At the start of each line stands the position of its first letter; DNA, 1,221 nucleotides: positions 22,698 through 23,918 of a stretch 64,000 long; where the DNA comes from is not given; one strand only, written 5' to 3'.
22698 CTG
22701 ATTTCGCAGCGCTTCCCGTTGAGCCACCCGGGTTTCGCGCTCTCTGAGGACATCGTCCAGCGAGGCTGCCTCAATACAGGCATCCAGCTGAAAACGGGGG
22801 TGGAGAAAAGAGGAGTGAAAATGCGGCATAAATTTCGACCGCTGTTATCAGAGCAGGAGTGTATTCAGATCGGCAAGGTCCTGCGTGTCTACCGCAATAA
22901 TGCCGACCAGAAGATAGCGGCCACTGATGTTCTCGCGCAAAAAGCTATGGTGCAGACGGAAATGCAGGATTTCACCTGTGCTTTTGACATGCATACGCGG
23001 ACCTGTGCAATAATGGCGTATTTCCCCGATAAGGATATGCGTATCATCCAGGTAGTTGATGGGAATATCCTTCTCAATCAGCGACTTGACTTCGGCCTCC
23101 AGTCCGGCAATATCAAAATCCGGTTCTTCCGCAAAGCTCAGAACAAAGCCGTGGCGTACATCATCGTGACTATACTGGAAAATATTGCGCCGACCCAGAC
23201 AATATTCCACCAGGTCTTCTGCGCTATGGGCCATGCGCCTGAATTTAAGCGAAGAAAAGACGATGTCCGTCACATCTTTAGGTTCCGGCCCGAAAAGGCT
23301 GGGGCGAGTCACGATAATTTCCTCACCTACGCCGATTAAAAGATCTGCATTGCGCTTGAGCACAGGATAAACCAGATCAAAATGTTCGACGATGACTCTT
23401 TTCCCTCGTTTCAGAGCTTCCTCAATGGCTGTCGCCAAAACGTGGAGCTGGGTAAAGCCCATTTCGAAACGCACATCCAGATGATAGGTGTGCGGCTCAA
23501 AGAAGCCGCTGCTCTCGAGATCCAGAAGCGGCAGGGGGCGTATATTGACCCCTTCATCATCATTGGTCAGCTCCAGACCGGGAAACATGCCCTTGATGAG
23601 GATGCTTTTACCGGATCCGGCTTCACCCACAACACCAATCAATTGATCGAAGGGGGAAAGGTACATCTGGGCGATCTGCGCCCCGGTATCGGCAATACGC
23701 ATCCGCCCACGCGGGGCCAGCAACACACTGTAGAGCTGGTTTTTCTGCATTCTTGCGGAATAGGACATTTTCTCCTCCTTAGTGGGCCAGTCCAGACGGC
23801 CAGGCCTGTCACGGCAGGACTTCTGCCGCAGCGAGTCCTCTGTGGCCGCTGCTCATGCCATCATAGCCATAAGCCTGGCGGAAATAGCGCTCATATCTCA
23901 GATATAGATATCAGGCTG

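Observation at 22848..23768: P-loop NTPase with AlaX/tRNA-editing-like motifs embedded in the methylaspartate operon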

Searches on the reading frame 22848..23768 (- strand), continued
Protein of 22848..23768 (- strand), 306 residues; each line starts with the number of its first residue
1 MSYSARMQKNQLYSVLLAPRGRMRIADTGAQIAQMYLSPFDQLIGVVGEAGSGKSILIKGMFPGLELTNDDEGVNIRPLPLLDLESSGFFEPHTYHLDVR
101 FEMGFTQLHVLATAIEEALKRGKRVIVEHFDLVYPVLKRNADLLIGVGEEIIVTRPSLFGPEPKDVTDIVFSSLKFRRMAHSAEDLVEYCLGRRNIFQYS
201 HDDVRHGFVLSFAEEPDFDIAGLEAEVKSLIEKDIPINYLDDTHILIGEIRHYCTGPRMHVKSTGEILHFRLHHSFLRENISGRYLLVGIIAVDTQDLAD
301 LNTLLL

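Call 66: search_protein_families(library=pfam, proteins=[L075:9049-9702:-, L075:10974-12422:-, L075:12570-14219:-, L075:7651-8343:-, L056:8252-8914:+, L056:12293-13357:+, L056:7594-8265:+, L006:8515-9909:-, L006:10932-11999:+, L006:7707-8468:-], max_evalue=0.001)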
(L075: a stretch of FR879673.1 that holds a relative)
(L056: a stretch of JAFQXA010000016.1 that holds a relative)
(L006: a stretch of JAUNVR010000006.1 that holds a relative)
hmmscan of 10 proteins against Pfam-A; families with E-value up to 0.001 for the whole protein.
L075:9049-9702:- (217 aa): 1 family
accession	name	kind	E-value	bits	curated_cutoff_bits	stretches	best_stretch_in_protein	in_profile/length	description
PF00160.26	Pro_isomerase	-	4.5e-50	170.4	21.7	1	51-202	3-158/159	Cyclophilin type peptidyl-prolyl cis-trans isomerase/CLD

L075:10974-12422:- (482 aa): 2 families
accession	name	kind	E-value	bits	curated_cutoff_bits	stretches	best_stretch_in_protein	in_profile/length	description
PF04188.19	Mannosyl_trans2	-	1.6e-05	24.9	22.4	1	222-337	138-253/443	Mannosyltransferase (PIG-V)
PF13231.12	PMT_2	-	3.8e-05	24.4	26.1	1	180-322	4-149/160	Dolichyl-phosphate-mannose-protein mannosyltransferase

L075:12570-14219:- (549 aa): 2 families
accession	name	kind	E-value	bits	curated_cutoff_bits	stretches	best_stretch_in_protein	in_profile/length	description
PF01554.23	MatE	-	1.9e-60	203.6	24.9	2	121-281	1-160/161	MatE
PF03023.19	MurJ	-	5.3e-12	45.5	27.4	1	116-361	200-440/451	Lipid II flippase MurJ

L075:7651-8343:- (230 aa): 6 families
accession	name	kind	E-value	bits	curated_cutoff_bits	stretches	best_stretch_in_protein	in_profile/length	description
PF00717.28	Peptidase_S24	-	7.3e-25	87.4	23.3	1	110-224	1-116/116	Peptidase S24-like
PF01381.28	HTH_3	-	1.1e-10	41.8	23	1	25-79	1-55/55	Helix-turn-helix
PF13560.12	HTH_31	-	6.2e-10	39.7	27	1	24-77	5-59/64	Helix-turn-helix domain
PF12844.13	HTH_19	-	6.9e-09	35.9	30.2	1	23-80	2-59/64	Helix-turn-helix domain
PF15731.11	MqsA_antitoxin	-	0.00016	22.3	30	1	20-72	69-120/131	Antitoxin component of bacterial toxin-antitoxin system, MqsA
PF13443.12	HTH_26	-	0.00016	22.3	22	1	24-75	1-53/63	Cro/C1-type HTH DNA-binding domain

L056:8252-8914:+ (220 aa): 2 families
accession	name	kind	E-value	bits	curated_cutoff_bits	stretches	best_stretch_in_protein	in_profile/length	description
PF01144.29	CoA_trans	-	3.2e-43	148.1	23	1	10-204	2-216/217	Coenzyme A transferase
PF13336.12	AcetylCoA_hyd_C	-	6.5e-06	26.6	23.7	1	105-184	38-127/154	Acetyl-CoA hydrolase/transferase C-terminal domain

L056:12293-13357:+ (354 aa): 0 families

L056:7594-8265:+ (223 aa): 1 family
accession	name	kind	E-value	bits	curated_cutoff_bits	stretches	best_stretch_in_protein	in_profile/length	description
PF01144.29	CoA_trans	-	1.4e-48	165.6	23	1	7-217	3-216/217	Coenzyme A transferase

L006:8515-9909:- (464 aa): 2 families
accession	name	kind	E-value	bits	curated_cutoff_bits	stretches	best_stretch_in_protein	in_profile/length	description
PF01120.23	Alpha_L_fucos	-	8.8e-57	193.5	25.2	1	24-321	26-344/345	Alpha-L-fucosidase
PF14871.12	GHL6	-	0.00068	20.3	35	0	86-145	2-63/132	Hypothetical glycosyl hydrolase 6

L006:10932-11999:+ (355 aa): 1 family
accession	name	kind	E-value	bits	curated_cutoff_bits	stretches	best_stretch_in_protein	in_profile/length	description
PF01874.21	CitG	-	6.8e-54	183.8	27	1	24-350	2-283/284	ATP:dephospho-CoA triphosphoribosyl transferase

L006:7707-8468:- (253 aa): 1 family
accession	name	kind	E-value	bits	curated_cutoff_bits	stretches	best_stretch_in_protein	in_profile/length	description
PF03932.20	CutC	-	5.3e-56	189.7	23.3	1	8-203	3-198/202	CutC family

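Call 73: search_solved_structures(query=L002:8211-9569:+, max_evalue=1)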
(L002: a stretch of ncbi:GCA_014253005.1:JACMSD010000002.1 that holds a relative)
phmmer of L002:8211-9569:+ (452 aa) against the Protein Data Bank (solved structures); distinct sequences matched with E-value up to 1: 10.
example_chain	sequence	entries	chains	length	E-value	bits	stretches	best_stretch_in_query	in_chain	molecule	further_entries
9erq_A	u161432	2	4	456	2.4e-162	543.9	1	3-442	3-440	Acyclic terpene utilization AtuA family protein | Citramalate lyase, subunit A (cmlA)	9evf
2gr3_A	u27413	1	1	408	0.04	15.8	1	270-372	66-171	ferredoxin reductase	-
1d7y_A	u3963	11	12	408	0.041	15.7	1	270-372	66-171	FERREDOXIN REDUCTASE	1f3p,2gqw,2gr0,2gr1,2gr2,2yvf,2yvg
4h4x_A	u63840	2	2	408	0.046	15.6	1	270-371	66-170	Biphenyl dioxygenase ferredoxin reductase subunit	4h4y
4h4t_A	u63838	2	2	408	0.048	15.5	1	270-371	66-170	Biphenyl dioxygenase ferredoxin reductase subunit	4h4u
4h4p_A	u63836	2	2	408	0.048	15.5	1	270-371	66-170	Biphenyl dioxygenase ferredoxin reductase subunit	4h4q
4h4r_A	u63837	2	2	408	0.049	15.5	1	270-371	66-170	Biphenyl dioxygenase ferredoxin reductase subunit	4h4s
4h4v_A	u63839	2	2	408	0.05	15.5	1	270-371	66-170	Biphenyl dioxygenase ferredoxin reductase subunit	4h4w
4h4z_A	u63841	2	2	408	0.055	15.3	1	270-371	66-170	Biphenyl dioxygenase ferredoxin reductase subunit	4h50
37tt_A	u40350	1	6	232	0.18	13.7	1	74-168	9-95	Z4 c3ii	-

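Call 74: search_solved_structures(query=L002:9594-9911:+, max_evalue=1)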
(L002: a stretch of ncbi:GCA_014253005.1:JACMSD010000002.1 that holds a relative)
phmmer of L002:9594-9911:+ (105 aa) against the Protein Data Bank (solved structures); distinct sequences matched with E-value up to 1: 29.
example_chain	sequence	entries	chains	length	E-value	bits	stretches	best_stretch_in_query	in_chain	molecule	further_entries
9erq_B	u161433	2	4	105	1.1e-30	109.4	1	1-105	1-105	DUF4387 domain-containing protein | Citramalate lyase, subunit B (cmlB)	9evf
9jo8_A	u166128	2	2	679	5.2e-07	33.3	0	46-78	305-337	TALE repeat protein targeting mitochondiral ND1-L gene. | TALE repeat protein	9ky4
9ld1_A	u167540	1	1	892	5.1e-06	30.1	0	46-78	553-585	inactivate TOD4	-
9lcz_A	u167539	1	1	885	5.3e-06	30.1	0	47-78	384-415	Inactivate TOD6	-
9lcx_A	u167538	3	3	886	5.4e-06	30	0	46-78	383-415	Inactivate TOD6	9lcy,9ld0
2ypf_A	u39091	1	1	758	8e-06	29.5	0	47-78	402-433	AVRBS3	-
4oss_A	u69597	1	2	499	0.00017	25.2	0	46-78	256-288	Hax3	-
3v6p_A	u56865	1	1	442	0.0002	25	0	47-78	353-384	dHax3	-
6jtq_A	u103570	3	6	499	0.00024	24.7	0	47-78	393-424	TAL effector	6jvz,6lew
4osk_A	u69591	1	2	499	0.00025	24.7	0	46-77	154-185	Hax3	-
6jw5_A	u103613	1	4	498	0.00034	24.2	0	46-78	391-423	TAL effector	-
4osw_A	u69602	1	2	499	0.00037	24.1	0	47-78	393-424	Hax3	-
6jw3_A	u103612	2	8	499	0.00044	23.9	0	47-78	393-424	TAL effector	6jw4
4osr_A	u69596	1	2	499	0.00047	23.8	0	47-78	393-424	Hax3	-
4osq_A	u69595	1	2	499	0.00048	23.8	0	46-78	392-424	Hax3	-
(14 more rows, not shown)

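Call 79: search_protein_families(library=pfam, proteins=[L056:3320-5926:+, L056:5957-7573:+, L056:8924-9322:+, L089:12435-13142:+], max_evalue=0.01)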
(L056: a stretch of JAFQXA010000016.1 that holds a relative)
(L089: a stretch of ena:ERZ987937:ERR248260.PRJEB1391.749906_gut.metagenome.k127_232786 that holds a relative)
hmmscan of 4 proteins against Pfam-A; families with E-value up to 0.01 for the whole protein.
L056:3320-5926:+ (868 aa): 3 families
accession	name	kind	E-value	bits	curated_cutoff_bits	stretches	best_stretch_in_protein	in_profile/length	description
PF00905.27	Transpeptidase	-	2.6e-55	188.2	22.1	2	410-579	1-144/299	Penicillin binding protein transpeptidase domain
PF03717.20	PBP_dimer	-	8.4e-30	105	24.4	1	53-343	2-179/180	Penicillin-binding Protein dimerisation domain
PF21922.1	PBP_dimer_2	-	0.0021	18.7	27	0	231-254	23-46/83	Penicillin binding protein A dimerisation domain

L056:5957-7573:+ (538 aa): 1 family
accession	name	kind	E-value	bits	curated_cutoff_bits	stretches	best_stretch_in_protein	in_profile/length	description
PF14264.12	Glucos_trans_II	-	4e-27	95.6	30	1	30-350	1-316/317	Glucosyl transferase GtrII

L056:8924-9322:+ (132 aa): 8 families
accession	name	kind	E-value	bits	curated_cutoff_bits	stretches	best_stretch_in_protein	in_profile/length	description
PF02742.21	Fe_dep_repr_C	-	5.8e-15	55.5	27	1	71-131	1-62/70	Iron dependent repressor, metal binding and dimerisation domain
PF01325.25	Fe_dep_repress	-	5e-13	49.5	26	1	11-66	3-58/60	Iron dependent repressor, N-terminal DNA binding domain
PF24034.1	DUF7343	-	0.00011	22.4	27.6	1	20-68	8-56/62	Domain of unknown function (DUF7343)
PF13412.12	HTH_24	-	0.00011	22.1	21.9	1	28-60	15-47/48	Winged helix-turn-helix DNA-binding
PF12802.13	MarR_2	-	0.00019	22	27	1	28-60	20-50/61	MarR family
PF13545.12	HTH_Crp_2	-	0.00043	20.6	27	1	35-71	27-62/70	Crp-like helix-turn-helix domain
PF22665.2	DUF6293_C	-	0.0041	18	27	0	47-80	64-100/101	DUF6293 C-terminal winged helix domain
PF13463.12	HTH_27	-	0.0052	17.5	22.2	1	35-74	23-68/68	Winged helix DNA-binding domain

L089:12435-13142:+ (235 aa): 0 families

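Call 82: find_homologous_proteins(query=A6, max_evalue=0.00001)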
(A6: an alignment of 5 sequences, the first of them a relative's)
Query A6 (5 sequences) (320 aa, profile of the alignment): 1021 proteins with E <= 0.00001 among 8000 candidates; the best 120 are listed.
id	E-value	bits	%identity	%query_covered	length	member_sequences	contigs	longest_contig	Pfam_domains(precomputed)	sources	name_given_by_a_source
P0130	4.2e-142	491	37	93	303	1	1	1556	-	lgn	-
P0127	8.4e-141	487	100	100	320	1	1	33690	-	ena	-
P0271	9.8e-141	486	99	100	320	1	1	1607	-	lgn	-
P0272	1.3e-140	486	99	100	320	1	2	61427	-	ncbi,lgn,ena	-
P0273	2.7e-140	485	99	100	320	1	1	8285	-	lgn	-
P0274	3.2e-140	485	99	100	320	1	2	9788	-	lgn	-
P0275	4.2e-139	481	99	98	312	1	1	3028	-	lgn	-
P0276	5.6e-139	481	99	98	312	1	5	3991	-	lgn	-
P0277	1.1e-138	480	99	98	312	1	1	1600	-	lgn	-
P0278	1.3e-138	479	98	98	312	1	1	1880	-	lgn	-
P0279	2.3e-134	465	90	100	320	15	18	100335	-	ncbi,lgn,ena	-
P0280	3.8e-132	458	46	94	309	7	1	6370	-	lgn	-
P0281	3.2e-131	455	88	100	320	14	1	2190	-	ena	-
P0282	1.5e-130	453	82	98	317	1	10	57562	-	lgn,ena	-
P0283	3.6e-130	452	81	98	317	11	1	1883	-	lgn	-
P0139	1.9e-128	446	32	88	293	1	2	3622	-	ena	-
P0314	3.4e-127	442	43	88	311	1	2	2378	PF07973.20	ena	-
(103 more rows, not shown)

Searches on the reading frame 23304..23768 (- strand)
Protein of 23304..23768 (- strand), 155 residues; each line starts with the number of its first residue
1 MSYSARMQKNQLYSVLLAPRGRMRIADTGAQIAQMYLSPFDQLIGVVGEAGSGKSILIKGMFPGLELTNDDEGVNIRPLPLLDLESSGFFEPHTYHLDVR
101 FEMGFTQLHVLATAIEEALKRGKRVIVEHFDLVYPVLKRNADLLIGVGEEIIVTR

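Call 56: search_solved_structures(query=A4, max_evalue=10, show_alignments=3)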
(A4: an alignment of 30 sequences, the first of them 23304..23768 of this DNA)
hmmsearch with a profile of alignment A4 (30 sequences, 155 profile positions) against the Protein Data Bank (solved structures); distinct sequences matched with E-value up to 10: 151 (the best 60 are shown).
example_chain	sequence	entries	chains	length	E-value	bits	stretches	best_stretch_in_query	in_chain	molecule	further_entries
9u57_A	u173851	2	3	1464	0.00055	22.9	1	36-67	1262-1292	ABC transporter C family member 2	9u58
9li6_A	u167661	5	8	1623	0.00069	22.6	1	36-67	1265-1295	ABC transporter C family member 2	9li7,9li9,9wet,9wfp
9li5_A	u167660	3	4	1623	0.00069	22.6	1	36-67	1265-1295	ABC transporter C family member 2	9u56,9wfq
9br2_A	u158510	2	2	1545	0.00069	22.6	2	44-84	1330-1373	ATP-binding cassette sub-family C member 2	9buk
9c12_A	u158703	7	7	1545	0.0007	22.6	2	44-84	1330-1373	ATP-binding cassette sub-family C member 2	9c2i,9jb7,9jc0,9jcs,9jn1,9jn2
8jx7_A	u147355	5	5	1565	0.00071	22.5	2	44-84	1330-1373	ATP-binding cassette sub-family C member 2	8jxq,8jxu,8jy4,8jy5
8izq_A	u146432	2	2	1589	0.00075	22.5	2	44-84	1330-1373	ATP-binding cassette sub-family C member 2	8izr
8wi2_A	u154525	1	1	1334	0.0023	20.9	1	42-70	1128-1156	ATP-binding cassette sub-family C member 5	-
8wi5_A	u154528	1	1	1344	0.0023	20.8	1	42-70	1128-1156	ATP-binding cassette sub-family C member 5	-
8wi4_A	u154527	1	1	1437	0.0027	20.6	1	42-70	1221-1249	ATP-binding cassette sub-family C member 5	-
8wi0_A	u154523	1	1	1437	0.0028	20.6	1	42-70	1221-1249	ATP-binding cassette sub-family C member 5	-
8kci_A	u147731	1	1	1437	0.0028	20.6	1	42-70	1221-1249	ATP-binding cassette sub-family C member 5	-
8wi3_A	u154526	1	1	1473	0.003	20.5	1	42-70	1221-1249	ATP-binding cassette sub-family C member 5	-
8rq3_A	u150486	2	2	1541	0.0032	20.4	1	42-66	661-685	ATP-binding cassette sub-family C member 2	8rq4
8tsh_A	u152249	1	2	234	0.0042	20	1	38-101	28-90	ABC transporter ATP-binding protein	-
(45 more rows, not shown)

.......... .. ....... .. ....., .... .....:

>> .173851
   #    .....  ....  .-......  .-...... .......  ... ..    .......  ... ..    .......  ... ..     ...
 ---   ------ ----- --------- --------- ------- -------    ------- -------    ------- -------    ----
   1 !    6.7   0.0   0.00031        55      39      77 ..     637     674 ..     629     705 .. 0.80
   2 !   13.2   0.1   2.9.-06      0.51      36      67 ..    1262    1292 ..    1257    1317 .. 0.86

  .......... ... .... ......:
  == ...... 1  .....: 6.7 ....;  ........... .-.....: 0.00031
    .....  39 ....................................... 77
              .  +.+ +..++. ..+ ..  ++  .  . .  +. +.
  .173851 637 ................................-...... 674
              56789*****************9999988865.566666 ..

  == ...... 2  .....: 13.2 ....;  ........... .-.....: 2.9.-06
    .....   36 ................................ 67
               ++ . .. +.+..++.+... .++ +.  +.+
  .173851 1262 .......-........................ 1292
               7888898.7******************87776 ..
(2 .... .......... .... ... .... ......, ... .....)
